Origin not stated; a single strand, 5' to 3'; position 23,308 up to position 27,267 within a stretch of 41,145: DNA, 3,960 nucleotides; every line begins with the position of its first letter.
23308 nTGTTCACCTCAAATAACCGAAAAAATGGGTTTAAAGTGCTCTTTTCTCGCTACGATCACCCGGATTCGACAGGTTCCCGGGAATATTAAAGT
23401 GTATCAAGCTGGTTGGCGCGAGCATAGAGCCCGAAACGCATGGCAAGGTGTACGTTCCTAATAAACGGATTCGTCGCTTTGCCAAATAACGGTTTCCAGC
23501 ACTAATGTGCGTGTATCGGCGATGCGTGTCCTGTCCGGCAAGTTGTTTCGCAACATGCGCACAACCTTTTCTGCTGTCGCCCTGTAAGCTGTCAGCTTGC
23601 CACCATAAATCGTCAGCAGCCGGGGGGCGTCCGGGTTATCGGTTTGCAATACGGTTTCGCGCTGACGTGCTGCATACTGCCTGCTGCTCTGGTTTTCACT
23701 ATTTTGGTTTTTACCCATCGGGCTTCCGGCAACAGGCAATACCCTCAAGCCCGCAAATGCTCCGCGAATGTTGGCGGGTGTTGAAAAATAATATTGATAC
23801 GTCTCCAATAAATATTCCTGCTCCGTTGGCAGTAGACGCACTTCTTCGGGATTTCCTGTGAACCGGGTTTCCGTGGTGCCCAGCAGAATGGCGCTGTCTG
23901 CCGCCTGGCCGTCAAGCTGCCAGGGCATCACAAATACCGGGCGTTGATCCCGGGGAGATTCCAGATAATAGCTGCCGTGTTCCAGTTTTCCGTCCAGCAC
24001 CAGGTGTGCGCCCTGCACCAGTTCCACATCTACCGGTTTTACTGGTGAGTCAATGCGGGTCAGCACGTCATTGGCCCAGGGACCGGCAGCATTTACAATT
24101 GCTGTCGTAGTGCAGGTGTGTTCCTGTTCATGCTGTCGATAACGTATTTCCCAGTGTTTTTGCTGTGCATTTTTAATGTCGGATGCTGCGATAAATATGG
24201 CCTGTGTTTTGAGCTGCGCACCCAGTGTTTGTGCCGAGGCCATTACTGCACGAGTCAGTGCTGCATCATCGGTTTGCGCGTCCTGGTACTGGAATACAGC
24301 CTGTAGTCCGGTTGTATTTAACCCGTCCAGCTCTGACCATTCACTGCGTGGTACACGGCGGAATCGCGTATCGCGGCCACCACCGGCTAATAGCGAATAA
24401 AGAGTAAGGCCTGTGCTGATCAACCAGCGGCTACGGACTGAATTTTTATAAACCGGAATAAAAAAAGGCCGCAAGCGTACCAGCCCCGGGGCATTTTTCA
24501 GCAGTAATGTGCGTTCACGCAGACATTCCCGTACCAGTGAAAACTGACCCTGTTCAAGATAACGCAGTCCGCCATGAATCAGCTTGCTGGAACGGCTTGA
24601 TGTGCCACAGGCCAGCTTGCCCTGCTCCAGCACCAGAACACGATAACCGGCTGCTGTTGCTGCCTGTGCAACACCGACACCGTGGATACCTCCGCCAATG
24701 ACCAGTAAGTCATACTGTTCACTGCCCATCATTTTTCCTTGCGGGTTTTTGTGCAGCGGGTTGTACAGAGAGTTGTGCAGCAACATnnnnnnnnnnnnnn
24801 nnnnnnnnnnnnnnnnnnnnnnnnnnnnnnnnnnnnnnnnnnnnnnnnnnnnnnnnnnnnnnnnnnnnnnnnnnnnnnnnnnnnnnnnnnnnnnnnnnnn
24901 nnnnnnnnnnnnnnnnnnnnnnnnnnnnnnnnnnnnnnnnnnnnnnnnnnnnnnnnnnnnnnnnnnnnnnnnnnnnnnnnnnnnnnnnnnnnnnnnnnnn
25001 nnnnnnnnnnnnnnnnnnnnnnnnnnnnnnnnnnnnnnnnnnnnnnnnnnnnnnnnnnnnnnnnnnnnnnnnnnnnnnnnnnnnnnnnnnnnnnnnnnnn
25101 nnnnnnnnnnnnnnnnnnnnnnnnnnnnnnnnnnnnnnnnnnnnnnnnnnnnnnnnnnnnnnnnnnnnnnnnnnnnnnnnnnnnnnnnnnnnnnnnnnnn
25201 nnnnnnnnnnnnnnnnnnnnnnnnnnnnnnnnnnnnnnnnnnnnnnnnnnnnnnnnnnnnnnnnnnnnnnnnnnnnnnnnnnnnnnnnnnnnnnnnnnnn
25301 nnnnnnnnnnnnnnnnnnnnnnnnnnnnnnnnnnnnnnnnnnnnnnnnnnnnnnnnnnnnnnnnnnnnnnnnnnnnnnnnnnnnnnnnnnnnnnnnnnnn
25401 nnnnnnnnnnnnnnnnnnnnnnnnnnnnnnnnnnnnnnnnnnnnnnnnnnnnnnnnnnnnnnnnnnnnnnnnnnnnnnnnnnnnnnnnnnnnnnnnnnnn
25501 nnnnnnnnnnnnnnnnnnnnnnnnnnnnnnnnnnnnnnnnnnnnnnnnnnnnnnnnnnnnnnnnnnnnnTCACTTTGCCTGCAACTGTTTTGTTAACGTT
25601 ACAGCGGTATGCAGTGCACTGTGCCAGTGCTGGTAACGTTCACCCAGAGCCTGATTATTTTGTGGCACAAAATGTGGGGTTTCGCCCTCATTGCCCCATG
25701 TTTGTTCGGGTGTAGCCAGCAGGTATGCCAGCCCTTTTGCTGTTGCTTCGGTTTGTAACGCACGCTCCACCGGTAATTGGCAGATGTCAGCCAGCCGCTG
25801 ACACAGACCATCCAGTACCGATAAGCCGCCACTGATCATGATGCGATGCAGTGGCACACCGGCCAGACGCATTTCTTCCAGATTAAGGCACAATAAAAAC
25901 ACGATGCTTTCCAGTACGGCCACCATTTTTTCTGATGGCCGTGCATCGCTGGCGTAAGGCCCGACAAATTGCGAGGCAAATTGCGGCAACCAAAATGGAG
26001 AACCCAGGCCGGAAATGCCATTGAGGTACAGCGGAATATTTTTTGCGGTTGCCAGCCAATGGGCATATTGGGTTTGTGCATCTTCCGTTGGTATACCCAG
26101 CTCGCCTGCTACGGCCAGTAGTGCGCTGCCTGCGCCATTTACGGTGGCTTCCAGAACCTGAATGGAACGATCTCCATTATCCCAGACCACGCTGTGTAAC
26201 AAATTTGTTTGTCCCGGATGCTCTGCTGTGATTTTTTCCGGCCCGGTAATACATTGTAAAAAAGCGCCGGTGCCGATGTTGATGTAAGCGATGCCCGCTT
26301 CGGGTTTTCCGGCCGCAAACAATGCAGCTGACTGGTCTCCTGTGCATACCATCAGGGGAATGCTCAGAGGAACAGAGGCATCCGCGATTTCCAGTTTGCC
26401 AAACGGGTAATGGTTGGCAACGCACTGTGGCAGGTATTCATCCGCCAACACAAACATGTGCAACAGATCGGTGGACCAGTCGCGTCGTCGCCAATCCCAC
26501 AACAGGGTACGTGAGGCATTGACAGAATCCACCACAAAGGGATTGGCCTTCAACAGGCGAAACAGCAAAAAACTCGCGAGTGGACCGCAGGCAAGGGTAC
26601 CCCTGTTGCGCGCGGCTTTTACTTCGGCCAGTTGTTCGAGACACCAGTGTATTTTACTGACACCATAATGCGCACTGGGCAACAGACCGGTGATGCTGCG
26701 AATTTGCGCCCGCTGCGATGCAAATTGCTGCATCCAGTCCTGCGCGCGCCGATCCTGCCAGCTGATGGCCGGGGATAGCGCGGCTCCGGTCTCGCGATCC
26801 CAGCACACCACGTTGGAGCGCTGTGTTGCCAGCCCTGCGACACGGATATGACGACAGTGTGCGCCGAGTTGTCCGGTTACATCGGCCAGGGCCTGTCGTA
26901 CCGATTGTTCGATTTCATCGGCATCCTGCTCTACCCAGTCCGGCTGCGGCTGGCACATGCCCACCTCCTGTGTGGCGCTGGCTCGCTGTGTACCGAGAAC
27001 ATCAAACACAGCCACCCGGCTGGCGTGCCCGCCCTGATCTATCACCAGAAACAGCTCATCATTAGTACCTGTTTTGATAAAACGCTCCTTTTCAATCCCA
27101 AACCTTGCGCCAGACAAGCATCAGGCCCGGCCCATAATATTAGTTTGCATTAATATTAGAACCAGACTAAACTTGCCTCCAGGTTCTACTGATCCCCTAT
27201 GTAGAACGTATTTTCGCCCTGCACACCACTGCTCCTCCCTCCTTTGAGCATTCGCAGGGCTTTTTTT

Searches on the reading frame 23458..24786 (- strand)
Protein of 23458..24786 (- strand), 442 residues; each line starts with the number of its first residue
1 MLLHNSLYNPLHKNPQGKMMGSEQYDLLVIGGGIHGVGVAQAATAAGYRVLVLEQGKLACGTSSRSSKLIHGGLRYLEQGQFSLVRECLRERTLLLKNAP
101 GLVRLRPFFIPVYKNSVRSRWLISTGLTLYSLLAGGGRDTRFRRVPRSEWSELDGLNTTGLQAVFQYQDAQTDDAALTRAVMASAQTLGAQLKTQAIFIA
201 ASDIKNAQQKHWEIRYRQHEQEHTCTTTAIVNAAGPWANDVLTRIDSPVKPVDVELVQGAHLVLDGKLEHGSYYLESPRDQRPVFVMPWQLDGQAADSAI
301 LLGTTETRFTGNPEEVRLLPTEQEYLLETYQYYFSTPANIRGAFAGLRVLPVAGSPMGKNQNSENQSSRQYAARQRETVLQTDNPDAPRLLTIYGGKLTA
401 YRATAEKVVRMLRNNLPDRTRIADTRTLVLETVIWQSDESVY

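Call 80: search_protein_families(library=pfam, proteins=[window:23458-24786:-], max_evalue=0.00001)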
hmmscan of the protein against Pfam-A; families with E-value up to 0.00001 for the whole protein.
window:23458-24786:- (442 aa): 1 family
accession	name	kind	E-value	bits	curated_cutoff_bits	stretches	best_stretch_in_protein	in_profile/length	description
PF01266.30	DAO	-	5.7e-46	158.1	27.9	1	26-359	1-321/353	FAD dependent oxidoreductase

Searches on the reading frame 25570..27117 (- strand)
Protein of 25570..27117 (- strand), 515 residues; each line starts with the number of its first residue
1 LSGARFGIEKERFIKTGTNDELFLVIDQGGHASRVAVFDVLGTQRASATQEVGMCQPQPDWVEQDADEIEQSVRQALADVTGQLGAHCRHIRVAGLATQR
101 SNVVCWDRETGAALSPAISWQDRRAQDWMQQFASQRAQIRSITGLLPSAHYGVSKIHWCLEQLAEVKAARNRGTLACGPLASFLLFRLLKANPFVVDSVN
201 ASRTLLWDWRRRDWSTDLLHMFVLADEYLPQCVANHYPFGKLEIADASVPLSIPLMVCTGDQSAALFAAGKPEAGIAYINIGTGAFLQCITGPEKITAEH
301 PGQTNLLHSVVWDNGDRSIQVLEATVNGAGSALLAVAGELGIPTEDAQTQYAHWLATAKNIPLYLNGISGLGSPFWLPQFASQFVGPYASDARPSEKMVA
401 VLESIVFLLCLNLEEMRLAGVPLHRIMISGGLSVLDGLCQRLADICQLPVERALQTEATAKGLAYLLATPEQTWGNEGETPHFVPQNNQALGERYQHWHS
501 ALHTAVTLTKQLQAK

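Call 80: search_protein_families(library=pfam, proteins=[window:25570-27117:-], max_evalue=0.00001)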
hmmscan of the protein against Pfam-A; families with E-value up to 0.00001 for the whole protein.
window:25570-27117:- (515 aa): 2 families
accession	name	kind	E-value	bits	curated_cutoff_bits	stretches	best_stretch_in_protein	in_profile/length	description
PF00370.27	FGGY_N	-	1.1e-40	140.2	28.8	1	23-267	2-244/245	FGGY family of carbohydrate kinases, N-terminal domain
PF02782.22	FGGY_C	-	2e-22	80.4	27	1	277-468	1-195/198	FGGY family of carbohydrate kinases, C-terminal domain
